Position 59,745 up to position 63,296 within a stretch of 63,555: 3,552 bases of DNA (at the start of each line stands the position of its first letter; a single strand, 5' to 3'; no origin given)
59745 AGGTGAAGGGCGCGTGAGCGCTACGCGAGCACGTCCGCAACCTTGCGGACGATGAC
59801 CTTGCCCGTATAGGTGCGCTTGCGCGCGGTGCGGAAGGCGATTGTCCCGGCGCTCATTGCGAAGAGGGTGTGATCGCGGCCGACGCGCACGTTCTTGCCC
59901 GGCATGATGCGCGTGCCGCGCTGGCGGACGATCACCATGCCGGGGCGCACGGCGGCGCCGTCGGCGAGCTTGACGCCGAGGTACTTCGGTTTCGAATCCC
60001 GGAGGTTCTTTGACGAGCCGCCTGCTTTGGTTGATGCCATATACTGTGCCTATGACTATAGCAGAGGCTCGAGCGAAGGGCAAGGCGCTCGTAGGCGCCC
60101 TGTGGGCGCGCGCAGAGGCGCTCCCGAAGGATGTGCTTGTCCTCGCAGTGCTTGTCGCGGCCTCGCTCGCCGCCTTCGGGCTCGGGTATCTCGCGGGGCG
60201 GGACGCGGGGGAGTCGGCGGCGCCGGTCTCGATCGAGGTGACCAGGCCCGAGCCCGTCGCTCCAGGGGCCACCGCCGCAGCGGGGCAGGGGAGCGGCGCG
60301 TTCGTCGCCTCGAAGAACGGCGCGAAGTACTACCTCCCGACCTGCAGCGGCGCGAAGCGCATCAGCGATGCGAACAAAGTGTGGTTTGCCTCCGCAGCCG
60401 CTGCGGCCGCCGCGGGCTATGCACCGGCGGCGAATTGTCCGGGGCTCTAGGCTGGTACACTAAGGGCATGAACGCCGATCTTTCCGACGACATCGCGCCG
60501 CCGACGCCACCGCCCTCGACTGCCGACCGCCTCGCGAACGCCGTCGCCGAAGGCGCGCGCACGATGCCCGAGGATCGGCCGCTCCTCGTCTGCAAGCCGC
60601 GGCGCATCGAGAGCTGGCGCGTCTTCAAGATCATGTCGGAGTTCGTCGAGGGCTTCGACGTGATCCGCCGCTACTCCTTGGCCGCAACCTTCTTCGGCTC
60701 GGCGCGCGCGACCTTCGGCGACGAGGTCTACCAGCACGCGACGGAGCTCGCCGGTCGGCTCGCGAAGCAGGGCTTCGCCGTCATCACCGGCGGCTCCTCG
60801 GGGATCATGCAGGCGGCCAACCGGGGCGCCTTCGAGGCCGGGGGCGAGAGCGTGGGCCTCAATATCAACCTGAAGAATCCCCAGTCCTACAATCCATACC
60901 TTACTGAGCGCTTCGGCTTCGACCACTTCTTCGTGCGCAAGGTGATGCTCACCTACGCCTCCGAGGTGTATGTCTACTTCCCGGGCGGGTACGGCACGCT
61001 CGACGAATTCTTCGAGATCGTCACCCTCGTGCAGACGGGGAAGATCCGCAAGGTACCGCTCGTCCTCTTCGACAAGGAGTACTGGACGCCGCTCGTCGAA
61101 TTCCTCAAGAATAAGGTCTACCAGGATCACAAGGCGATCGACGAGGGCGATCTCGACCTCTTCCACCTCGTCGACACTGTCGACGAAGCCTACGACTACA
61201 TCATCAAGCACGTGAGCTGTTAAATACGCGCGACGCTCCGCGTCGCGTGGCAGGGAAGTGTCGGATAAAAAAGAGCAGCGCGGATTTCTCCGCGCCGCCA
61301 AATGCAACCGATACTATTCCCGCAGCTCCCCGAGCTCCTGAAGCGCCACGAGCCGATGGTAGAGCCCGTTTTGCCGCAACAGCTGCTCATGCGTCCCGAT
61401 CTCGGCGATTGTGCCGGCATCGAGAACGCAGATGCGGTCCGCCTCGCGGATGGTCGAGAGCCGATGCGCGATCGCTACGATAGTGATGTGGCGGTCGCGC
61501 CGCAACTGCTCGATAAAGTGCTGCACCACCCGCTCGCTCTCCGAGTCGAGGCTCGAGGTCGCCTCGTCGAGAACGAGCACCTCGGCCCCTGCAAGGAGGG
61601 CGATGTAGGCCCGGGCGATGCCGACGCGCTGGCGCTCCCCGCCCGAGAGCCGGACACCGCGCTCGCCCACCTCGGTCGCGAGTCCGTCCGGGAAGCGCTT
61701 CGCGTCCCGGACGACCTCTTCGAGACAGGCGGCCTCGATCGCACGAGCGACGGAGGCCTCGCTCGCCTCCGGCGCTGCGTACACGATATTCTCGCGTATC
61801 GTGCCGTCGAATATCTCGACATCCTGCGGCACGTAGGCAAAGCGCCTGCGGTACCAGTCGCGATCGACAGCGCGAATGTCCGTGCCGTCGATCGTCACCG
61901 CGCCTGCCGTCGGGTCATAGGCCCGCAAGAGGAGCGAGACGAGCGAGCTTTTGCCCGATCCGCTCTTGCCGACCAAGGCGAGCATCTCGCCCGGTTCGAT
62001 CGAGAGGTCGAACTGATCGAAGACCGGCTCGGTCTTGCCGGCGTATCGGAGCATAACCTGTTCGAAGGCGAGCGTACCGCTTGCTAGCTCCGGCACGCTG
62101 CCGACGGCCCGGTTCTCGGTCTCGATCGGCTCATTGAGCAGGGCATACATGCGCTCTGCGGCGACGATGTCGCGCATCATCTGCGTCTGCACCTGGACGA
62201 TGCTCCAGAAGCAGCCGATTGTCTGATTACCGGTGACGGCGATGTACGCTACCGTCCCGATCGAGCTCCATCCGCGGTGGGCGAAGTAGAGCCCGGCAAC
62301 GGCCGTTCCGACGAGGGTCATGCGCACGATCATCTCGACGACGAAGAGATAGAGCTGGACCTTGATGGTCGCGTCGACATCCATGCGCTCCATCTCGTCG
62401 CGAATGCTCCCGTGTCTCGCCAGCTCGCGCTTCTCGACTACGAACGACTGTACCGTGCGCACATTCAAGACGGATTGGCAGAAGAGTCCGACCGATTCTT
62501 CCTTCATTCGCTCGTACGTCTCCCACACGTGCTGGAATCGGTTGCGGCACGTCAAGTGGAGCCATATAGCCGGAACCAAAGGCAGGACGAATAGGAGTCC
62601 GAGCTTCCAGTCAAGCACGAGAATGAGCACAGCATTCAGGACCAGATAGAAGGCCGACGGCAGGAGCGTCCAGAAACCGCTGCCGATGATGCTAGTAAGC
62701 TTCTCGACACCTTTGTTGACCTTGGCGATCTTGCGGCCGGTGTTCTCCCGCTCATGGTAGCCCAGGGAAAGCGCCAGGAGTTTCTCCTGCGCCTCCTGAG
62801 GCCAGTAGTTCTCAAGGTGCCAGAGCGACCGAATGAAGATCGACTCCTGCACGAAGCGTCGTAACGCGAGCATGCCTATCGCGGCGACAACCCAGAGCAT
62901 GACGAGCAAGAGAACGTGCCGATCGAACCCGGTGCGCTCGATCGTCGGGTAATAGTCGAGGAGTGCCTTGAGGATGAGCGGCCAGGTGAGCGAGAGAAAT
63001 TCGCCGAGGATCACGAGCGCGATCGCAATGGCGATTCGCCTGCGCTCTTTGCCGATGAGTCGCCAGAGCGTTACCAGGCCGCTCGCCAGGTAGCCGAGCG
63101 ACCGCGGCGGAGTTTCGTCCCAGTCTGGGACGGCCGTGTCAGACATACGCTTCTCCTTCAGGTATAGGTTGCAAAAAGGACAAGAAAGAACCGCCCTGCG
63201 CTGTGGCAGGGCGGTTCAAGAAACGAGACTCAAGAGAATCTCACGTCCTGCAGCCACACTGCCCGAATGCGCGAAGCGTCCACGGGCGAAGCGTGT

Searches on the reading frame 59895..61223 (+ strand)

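Call 64: search_protein_families(library=pfam, proteins=[window:59895-61223:+], max_evalue=0.00001)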
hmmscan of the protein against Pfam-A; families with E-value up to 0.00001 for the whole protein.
window:59895-61223:+ (442 aa): 2 families
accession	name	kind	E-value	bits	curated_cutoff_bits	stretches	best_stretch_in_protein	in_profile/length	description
PF03641.19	Lysine_decarbox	-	1.6e-30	106.4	27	1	305-435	1-130/131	Possible lysine decarboxylase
PF18306.6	LDcluster4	-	6.2e-16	58.8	26.3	1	267-373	7-111/151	SLOG cluster4 family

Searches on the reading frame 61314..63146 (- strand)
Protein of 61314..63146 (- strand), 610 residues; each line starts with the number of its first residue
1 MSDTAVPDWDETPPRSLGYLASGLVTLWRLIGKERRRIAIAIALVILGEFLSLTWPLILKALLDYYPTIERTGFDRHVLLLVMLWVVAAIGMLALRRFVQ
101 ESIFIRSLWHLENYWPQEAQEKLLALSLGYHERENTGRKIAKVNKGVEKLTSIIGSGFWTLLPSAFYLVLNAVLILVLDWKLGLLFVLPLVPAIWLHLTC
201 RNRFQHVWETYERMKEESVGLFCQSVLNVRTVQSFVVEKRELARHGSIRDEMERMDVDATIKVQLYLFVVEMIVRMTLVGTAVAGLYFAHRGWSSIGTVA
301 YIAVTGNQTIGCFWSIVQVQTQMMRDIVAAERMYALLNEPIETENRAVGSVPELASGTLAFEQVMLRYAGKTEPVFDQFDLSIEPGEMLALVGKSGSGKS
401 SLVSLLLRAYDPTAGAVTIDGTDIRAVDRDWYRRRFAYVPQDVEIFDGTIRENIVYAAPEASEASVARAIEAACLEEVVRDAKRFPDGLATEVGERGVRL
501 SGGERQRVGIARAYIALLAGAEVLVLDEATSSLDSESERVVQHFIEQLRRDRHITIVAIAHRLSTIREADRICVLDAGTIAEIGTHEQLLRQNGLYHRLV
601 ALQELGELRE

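Call 64: search_protein_families(library=pfam, proteins=[window:61314-63146:-], max_evalue=0.00001)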
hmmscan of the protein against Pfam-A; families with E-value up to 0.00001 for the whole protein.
window:61314-63146:- (610 aa): 3 families
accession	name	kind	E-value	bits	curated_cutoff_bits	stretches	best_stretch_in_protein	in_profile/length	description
PF00005.33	ABC_tran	-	2.9e-29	102.8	25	1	377-531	2-137/137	ABC transporter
PF00664.28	ABC_membrane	-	2.5e-25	90.1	28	1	39-303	2-264/274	ABC transporter transmembrane region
PF13191.12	AAA_16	-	8.4e-08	33.3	32.6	1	387-557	25-167/167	AAA ATPase domain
